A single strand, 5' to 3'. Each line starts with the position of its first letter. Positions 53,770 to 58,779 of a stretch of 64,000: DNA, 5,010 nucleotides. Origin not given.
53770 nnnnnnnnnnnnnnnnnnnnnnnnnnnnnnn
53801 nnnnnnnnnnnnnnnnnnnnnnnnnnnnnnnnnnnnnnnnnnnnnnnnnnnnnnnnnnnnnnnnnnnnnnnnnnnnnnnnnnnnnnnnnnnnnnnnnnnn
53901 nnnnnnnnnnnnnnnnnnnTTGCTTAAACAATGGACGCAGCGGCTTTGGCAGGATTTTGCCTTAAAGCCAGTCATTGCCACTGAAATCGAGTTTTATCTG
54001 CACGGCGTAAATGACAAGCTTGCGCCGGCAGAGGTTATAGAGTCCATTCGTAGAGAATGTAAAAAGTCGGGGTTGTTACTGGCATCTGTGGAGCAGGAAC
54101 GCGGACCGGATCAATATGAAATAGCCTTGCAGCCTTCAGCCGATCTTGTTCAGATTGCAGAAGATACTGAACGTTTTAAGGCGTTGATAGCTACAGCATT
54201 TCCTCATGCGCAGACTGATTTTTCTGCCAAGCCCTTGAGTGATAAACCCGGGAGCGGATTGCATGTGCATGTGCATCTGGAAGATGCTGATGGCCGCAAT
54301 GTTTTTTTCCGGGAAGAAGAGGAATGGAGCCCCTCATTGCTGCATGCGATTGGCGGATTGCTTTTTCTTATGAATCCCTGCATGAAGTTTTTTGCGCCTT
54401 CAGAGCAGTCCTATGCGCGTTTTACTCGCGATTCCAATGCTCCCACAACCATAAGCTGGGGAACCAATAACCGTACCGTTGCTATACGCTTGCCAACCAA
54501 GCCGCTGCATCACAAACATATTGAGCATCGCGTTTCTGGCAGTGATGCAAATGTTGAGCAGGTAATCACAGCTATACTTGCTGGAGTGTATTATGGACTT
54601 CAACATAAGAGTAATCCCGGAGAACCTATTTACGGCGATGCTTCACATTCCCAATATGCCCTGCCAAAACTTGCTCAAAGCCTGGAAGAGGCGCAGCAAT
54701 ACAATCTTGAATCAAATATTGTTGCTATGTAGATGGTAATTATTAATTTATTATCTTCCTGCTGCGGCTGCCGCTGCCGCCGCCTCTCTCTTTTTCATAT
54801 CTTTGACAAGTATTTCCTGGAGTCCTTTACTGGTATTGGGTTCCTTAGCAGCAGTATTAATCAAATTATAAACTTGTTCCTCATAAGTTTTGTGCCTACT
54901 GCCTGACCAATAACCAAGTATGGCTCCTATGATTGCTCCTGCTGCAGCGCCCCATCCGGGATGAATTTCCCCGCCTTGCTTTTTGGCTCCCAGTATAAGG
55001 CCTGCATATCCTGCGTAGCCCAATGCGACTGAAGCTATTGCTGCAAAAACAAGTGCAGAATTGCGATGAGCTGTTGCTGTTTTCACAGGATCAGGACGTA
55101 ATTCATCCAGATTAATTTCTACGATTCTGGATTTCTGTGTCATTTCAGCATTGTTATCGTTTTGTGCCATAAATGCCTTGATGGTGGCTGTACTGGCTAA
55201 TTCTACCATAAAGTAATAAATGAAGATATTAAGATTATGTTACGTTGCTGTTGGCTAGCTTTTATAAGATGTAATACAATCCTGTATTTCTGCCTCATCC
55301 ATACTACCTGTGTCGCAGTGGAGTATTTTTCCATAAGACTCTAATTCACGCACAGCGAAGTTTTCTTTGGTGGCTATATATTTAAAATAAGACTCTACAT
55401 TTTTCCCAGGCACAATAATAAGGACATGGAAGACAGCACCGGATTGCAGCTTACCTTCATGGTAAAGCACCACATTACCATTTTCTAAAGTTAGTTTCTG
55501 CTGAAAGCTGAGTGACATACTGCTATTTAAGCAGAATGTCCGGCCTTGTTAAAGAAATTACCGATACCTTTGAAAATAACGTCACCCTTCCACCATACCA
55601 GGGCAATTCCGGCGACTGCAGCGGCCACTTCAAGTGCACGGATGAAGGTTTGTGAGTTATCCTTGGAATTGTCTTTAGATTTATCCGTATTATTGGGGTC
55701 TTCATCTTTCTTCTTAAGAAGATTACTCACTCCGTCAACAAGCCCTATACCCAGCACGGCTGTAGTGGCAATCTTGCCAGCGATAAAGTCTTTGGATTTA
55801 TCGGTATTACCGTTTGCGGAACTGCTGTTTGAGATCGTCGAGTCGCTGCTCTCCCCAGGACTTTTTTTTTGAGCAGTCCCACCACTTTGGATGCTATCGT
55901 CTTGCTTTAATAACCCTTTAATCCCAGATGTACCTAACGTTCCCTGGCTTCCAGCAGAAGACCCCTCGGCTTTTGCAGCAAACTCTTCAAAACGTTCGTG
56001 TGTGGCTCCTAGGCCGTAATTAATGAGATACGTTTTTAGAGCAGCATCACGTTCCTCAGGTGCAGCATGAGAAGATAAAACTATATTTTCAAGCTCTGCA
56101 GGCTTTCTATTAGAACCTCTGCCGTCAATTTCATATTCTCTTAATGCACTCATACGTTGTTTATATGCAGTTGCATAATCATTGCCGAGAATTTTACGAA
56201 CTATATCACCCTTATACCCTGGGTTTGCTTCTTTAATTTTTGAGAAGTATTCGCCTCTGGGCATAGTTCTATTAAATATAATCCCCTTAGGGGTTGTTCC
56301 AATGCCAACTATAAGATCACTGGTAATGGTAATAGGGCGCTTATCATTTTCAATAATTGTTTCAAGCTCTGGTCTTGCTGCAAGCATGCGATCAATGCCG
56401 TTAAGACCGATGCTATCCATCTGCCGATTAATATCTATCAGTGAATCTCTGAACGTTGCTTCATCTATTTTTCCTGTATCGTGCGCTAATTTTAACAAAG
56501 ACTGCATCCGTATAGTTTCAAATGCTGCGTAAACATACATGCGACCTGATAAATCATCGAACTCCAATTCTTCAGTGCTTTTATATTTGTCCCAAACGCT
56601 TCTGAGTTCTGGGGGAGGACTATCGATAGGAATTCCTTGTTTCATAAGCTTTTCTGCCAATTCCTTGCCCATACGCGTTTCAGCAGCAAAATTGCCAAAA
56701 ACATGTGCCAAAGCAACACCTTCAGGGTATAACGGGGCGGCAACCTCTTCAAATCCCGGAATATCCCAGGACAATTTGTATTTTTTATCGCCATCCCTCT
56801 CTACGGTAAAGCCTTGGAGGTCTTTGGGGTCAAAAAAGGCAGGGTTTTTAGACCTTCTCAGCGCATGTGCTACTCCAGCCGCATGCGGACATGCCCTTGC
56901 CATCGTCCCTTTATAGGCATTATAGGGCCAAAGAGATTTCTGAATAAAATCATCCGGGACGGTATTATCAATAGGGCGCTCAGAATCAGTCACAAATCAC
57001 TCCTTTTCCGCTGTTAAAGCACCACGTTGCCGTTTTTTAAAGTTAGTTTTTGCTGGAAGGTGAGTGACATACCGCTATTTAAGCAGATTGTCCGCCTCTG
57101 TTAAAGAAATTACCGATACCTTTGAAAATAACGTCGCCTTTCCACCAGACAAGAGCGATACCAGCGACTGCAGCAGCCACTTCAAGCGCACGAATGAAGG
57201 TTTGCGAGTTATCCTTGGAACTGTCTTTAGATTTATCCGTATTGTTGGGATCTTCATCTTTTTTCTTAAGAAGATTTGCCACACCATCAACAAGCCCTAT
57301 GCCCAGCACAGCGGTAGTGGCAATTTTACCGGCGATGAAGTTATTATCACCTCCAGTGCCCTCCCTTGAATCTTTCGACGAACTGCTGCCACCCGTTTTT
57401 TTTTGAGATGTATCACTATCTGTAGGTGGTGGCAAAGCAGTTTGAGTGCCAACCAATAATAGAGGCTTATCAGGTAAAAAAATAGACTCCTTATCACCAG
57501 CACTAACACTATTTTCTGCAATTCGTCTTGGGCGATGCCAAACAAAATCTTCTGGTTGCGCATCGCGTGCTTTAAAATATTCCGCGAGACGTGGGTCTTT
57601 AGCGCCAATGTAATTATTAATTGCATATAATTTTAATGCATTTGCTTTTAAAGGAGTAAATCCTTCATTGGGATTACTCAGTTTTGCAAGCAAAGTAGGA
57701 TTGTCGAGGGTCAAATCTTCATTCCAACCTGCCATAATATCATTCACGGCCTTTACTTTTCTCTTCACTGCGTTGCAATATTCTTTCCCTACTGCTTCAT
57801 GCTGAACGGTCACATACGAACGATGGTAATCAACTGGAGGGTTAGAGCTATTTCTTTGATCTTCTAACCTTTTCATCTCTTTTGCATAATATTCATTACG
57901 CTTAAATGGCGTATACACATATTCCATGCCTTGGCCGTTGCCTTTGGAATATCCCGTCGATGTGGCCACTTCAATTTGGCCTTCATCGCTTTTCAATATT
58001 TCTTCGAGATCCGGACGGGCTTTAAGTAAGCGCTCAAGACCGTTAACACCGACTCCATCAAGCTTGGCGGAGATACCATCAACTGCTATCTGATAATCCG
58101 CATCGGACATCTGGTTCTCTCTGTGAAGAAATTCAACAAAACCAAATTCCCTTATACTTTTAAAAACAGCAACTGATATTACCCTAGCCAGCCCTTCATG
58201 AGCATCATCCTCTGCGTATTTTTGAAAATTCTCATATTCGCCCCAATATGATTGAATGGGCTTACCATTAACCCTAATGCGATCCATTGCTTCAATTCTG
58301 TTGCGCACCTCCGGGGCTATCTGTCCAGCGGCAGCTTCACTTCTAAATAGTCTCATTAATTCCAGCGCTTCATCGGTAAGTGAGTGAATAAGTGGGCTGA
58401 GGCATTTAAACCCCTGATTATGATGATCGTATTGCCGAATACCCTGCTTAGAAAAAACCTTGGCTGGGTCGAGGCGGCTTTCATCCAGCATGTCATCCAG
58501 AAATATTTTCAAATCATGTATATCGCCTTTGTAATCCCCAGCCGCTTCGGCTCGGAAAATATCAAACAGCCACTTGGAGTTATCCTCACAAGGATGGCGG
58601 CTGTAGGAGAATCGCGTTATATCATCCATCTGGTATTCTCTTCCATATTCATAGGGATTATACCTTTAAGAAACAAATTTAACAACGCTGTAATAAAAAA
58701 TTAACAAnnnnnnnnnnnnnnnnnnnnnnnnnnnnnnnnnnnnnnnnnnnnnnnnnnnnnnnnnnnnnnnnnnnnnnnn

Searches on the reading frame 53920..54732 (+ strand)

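Call 13: search_protein_families(library=ncbifam, proteins=[window:53920-54732:+], max_evalue=0.1)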
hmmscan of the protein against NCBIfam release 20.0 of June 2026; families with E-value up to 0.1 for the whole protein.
window:53920-54732:+ (270 aa): 5 families
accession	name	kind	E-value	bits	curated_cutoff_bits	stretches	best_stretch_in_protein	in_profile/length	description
TIGR00653.1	GlnA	equivalog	4.4e-27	94.9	429.15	1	42-258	189-414/462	type I glutamate--ammonia ligase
TIGR03105.1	gln_synth_III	equivalog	7e-22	77.5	469.6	1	38-260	158-390/435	type III glutamate--ammonia ligase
NF045547.1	GGputSyn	equivalog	4.2e-21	75.2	650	1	37-243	165-376/438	gamma-glutamylputrescine synthetase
NF007006.0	PRK09469.1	equivalog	8.6e-17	60.8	845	1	76-260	229-420/469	glutamate--ammonia ligase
NF041605.1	gln_syn_GlnII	equivalog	0.06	12.5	500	0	26-83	136-192/333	glutamine synthetase GlnII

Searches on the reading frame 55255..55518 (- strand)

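Call 3: search_protein_families(library=pfam, proteins=[window:55255-55518:-], max_evalue=1)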
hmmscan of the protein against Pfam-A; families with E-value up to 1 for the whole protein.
window:55255-55518:- (87 aa): 3 families
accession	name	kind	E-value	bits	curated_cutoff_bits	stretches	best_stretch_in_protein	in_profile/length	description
PF06630.16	Exonuc_VIII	-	0.02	15.2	25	1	15-65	19-69/203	Enterobacterial exodeoxyribonuclease VIII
PF10635.14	DisA-linker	-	0.032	14.4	25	1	46-85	5-44/142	DisA bacterial checkpoint controller linker region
PF09695.16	YtfJ_HI0045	-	0.081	13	24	0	51-83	123-155/160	Bacterial protein of unknown function (YtfJ_HI0045)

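Call 13: search_protein_families(library=ncbifam, proteins=[window:55255-55518:-], max_evalue=0.1)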
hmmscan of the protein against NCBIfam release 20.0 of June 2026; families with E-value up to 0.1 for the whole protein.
window:55255-55518:- (87 aa): 0 families

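Call 41: search_protein_families(library=padloc, proteins=[window:55255-55518:-], max_evalue=0.1)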
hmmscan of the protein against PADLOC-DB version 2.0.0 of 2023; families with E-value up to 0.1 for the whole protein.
window:55255-55518:- (87 aa): 1 family
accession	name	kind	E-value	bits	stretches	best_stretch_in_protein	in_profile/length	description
PDLC04136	mad4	-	0.023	13.5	1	32-86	7-59/110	mads_4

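Call 56: search_protein_families(library=phrogs, proteins=[window:55255-55518:-], max_evalue=0.01)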
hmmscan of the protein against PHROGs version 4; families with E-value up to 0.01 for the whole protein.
window:55255-55518:- (87 aa): 0 families

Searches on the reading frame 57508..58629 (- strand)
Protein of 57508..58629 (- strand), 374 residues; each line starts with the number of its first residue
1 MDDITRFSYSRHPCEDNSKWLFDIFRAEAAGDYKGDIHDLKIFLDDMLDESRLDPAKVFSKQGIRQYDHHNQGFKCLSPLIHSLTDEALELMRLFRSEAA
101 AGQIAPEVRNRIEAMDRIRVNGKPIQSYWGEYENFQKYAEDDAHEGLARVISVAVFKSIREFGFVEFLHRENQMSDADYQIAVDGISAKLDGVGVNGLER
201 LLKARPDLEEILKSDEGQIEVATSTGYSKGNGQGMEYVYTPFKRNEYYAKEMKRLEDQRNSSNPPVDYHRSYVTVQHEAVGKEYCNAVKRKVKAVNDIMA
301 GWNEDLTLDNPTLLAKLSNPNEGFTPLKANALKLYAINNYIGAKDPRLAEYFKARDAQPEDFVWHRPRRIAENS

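Call 65: find_homologous_proteins(query=A5, max_evalue=0.001)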
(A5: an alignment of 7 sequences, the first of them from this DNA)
Query A5 (7 sequences) (374 aa, profile of the alignment): 4 proteins with E <= 0.001 among 7352 candidates.
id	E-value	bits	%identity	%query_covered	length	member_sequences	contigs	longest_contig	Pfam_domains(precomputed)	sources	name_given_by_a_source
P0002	1.8e-141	490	100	100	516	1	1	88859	-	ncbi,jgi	-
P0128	1.1e-128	448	40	95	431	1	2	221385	-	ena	-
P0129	1.9e-97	345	24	35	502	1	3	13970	-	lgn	-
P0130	3.8e-77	278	23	38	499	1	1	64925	-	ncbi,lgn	-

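Call 66: find_encoding_contigs(protein=P0130, flank=10000, max_places=2)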
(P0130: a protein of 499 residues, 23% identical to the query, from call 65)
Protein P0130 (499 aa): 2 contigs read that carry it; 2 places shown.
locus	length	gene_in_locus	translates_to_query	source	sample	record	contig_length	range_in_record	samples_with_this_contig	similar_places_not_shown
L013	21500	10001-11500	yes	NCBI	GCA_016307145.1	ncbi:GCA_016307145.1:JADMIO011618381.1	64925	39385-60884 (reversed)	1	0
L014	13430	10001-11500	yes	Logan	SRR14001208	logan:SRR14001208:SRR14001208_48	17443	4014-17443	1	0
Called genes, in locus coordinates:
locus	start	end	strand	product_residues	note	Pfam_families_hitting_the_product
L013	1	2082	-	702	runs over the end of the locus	PF08448:PAS_4 (weak), PF01966:HD (weak), PF13487:HD_5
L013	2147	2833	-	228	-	PF06035:Peptidase_C93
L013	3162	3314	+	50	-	-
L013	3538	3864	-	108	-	PF07027:DUF1318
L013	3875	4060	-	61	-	PF13617:Lipoprotein_19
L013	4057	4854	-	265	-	PF11739:YdbH-like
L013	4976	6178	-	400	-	PF01702:TGT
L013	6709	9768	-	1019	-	-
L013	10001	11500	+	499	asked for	-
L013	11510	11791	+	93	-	-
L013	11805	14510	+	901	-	PF26363:Phospholipase-like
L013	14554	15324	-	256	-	-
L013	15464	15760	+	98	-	-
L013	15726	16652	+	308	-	PF07508:Recombinase (weak)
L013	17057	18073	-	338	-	PF00294:PfkB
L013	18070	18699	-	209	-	PF00005:ABC_tran, PF13304:AAA_21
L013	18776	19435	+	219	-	PF13717:Zn_ribbon_4, PF13719:Zn_ribbon_5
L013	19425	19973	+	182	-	PF00156:Pribosyltran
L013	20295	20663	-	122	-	-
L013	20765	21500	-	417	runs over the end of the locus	PF00278:Orn_DAP_Arg_deC, PF01168:Ala_racemase_N, PF02784:Orn_Arg_deC_N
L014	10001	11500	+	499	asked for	-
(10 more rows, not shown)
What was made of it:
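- Recombinase (L013, call 66).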

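Call 68: search_protein_families(library=pfam, proteins=[L013:11805-14510:+, L013:14554-15324:-, L013:11510-11791:+], max_evalue=0.01)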
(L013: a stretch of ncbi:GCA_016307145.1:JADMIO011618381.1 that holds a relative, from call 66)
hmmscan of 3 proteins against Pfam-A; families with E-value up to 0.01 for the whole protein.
L013:11805-14510:+ (901 aa): 0 families

L013:14554-15324:- (256 aa): 0 families

L013:11510-11791:+ (93 aa): 0 families
